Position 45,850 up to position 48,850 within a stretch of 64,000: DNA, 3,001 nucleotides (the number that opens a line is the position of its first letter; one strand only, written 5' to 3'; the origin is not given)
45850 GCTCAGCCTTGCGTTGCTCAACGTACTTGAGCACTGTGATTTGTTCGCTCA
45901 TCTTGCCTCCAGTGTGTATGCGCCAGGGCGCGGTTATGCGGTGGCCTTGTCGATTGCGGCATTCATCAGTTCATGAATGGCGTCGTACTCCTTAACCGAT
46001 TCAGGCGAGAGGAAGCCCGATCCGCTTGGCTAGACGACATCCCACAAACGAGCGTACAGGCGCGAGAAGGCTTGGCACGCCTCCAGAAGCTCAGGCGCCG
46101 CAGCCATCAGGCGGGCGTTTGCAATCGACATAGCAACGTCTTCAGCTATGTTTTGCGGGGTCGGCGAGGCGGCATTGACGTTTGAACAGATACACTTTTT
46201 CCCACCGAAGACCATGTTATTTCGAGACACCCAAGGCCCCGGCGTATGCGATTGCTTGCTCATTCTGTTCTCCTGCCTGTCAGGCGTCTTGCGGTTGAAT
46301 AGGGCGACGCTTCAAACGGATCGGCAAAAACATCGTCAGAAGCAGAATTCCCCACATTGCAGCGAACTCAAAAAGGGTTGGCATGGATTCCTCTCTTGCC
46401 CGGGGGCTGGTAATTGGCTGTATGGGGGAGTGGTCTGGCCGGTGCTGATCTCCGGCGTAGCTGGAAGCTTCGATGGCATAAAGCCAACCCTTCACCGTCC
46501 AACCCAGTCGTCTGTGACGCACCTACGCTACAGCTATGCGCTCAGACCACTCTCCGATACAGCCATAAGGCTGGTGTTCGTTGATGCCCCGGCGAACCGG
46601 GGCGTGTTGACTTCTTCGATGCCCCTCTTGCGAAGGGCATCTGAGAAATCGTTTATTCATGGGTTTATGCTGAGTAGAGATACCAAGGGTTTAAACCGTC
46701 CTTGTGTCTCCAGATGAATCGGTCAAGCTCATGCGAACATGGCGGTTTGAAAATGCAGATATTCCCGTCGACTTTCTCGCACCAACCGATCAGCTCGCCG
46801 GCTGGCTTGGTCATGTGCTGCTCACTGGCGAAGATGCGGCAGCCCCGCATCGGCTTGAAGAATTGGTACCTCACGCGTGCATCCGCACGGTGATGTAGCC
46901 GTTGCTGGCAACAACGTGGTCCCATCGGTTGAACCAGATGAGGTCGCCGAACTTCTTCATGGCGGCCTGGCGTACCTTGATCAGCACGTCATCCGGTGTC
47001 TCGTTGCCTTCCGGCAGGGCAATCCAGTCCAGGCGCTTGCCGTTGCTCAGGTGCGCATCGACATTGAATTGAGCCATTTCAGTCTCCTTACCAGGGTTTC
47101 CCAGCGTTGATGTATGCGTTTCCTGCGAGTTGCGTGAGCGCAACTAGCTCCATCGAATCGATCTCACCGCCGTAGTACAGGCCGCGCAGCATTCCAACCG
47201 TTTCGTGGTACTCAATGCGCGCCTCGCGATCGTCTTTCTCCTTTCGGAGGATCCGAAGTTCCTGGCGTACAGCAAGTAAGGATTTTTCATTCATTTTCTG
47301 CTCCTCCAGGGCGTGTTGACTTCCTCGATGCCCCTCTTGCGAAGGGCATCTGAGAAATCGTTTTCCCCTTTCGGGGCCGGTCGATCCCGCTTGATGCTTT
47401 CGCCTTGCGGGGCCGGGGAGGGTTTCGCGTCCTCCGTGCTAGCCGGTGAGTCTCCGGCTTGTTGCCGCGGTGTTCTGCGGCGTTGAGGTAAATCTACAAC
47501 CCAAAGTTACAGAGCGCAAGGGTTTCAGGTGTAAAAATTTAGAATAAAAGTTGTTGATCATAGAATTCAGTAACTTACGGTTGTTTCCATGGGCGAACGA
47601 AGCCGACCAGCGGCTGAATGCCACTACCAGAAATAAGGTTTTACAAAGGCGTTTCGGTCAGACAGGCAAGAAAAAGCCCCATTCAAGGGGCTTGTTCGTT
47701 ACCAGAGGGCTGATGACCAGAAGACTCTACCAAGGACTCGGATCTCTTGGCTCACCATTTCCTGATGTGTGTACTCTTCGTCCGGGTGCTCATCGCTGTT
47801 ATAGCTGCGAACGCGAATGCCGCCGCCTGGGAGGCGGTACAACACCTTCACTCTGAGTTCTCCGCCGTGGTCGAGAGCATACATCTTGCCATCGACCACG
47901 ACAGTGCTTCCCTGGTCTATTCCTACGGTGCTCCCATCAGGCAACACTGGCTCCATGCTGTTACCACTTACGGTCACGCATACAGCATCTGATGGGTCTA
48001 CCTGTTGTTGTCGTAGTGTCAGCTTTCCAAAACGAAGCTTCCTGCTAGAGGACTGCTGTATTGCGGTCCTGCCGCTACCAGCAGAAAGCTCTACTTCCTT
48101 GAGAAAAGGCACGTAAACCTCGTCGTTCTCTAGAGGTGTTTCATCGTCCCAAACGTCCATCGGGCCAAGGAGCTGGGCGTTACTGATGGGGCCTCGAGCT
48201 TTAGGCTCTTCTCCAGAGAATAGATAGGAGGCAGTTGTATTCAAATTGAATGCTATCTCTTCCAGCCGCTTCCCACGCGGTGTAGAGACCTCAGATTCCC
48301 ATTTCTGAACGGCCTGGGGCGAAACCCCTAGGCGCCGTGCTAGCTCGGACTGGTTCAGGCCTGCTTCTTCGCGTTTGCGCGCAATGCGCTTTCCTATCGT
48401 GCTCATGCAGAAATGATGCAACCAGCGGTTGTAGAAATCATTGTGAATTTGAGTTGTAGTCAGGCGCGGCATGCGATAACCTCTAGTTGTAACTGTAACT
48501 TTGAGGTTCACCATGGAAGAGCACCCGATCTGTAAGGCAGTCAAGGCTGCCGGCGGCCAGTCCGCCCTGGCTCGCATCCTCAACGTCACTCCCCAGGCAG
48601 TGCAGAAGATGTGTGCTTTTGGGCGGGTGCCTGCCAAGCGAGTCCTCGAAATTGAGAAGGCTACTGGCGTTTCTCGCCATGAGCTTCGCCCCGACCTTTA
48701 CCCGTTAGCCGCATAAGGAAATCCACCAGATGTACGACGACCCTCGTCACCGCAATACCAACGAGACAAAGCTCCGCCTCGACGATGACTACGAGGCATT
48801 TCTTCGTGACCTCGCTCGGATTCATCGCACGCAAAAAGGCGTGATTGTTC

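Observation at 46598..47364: Three-gene low-GC cassette flanked by 58-bp direct repeats in the rex position downstream of cI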

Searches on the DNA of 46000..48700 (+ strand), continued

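Call 42: get_annotated_region(hit=H78, flank=2000)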
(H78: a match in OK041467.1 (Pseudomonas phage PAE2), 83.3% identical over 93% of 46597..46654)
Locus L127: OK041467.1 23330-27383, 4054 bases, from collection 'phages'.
description: Pseudomonas phage PAE2, complete genome.
organism: Pseudomonas phage PAE2 (NCBI taxid 2884453)
taxonomy: Viruses; Duplodnaviria; Heunggongvirae; Uroviricota; Caudoviricetes
host: Pseudomonas aeruginosa; source: -; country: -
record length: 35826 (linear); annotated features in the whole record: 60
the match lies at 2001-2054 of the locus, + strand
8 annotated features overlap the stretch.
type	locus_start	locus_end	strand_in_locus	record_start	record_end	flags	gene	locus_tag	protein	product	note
CDS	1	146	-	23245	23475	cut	-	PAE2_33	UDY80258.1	hypothetical protein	-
CDS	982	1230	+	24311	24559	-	-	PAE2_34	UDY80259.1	hypothetical protein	-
CDS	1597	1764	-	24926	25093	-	-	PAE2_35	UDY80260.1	hypothetical protein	-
CDS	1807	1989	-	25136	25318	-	-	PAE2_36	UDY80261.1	hypothetical protein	-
CDS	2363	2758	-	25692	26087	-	-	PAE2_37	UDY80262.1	hypothetical protein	-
CDS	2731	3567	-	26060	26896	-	-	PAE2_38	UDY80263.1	putative peptidase protein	pfam00717,Peptidase S24-like,pfam01381,Helix-turn-helix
CDS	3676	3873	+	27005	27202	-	-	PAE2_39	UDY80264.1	hypothetical protein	pfam09048,Cro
CDS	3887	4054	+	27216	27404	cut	-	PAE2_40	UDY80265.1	hypothetical protein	-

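Call 43: get_annotated_region(hit=H86, flank=2000)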
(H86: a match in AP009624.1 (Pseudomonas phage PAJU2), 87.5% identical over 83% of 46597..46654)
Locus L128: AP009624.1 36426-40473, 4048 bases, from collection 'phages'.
description: Pseudomonas phage PAJU2 DNA, complete genome.
organism: Pseudomonas phage PAJU2 (NCBI taxid 504346)
taxonomy: Viruses; Duplodnaviria; Heunggongvirae; Uroviricota; Caudoviricetes; Detrevirus
host: Pseudomonas aeruginosa; source: -; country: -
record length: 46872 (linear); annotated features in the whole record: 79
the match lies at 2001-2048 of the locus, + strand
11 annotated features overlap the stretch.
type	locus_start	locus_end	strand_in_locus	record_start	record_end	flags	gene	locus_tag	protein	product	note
CDS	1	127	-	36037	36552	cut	-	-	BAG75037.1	hypothetical protein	ORF053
CDS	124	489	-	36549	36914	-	-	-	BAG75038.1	hypothetical protein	ORF054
CDS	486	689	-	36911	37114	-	-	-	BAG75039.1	hypothetical protein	ORF055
CDS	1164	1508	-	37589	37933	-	-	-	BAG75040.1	hypothetical protein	ORF056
CDS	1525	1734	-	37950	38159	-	-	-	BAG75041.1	hypothetical protein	ORF057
CDS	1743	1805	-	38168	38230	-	-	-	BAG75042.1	hypothetical protein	ORF058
CDS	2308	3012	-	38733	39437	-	-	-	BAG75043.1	putative repressor cI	ORF059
CDS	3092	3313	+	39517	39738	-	-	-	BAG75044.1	putative repressor Cro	ORF060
CDS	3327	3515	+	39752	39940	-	-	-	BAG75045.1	hypothetical protein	ORF061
CDS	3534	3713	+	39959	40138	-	-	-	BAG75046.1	hypothetical protein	ORF062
CDS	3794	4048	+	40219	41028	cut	-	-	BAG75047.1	putative replication protein O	ORF063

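Call 44: get_annotated_region(hit=H96, flank=2000)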
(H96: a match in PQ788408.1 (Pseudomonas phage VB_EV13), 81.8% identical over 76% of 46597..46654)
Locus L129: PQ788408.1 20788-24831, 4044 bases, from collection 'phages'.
description: Pseudomonas phage VB_EV13, complete genome.
organism: Pseudomonas phage VB_EV13 (NCBI taxid 3388601)
taxonomy: Viruses
host: Pseudomonas aeruginosa Tclvp1-3; source: sewage; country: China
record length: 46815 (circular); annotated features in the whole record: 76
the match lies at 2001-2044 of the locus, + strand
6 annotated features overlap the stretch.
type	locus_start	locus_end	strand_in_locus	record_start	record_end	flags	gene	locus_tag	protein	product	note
CDS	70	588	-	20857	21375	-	-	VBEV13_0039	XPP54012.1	hypothetical protein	-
CDS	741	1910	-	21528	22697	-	-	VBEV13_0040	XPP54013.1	hypothetical protein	-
CDS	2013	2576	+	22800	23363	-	-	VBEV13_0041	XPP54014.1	hypothetical protein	-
CDS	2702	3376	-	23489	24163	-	-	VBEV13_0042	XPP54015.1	repressor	-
CDS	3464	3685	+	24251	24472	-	-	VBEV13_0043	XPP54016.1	repressor protein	-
CDS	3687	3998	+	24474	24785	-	-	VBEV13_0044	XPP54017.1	repressor protein CII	-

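Call 45: get_annotated_region(hit=H88, flank=2000)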
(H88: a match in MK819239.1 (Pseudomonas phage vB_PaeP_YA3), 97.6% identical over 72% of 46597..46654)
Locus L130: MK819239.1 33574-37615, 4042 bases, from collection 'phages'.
description: Pseudomonas phage vB_PaeP_YA3, complete genome.
organism: Pseudomonas phage vB_PaeP_YA3 (NCBI taxid 2588095)
taxonomy: Viruses; Duplodnaviria; Heunggongvirae; Uroviricota; Caudoviricetes
host: Pseudomonas aeruginosa UCBPP-PA14; source: -; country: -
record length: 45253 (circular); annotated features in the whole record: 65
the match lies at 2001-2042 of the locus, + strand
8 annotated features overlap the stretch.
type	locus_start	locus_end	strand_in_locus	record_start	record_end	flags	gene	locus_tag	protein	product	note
CDS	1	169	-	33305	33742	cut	-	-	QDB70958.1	DUF551 domain-containing protein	-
CDS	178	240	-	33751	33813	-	-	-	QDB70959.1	hypothetical protein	-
CDS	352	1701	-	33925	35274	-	-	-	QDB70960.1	hypothetical protein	-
CDS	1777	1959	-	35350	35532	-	-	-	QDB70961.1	hypothetical protein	-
CDS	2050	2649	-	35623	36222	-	-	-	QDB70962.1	putative transcription factor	-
CDS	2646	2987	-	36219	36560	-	-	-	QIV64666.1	hypothetical protein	-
CDS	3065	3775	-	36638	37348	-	-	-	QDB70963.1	repressor protein CI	-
CDS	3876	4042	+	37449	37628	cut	-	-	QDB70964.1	Cro transcriptional regulator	-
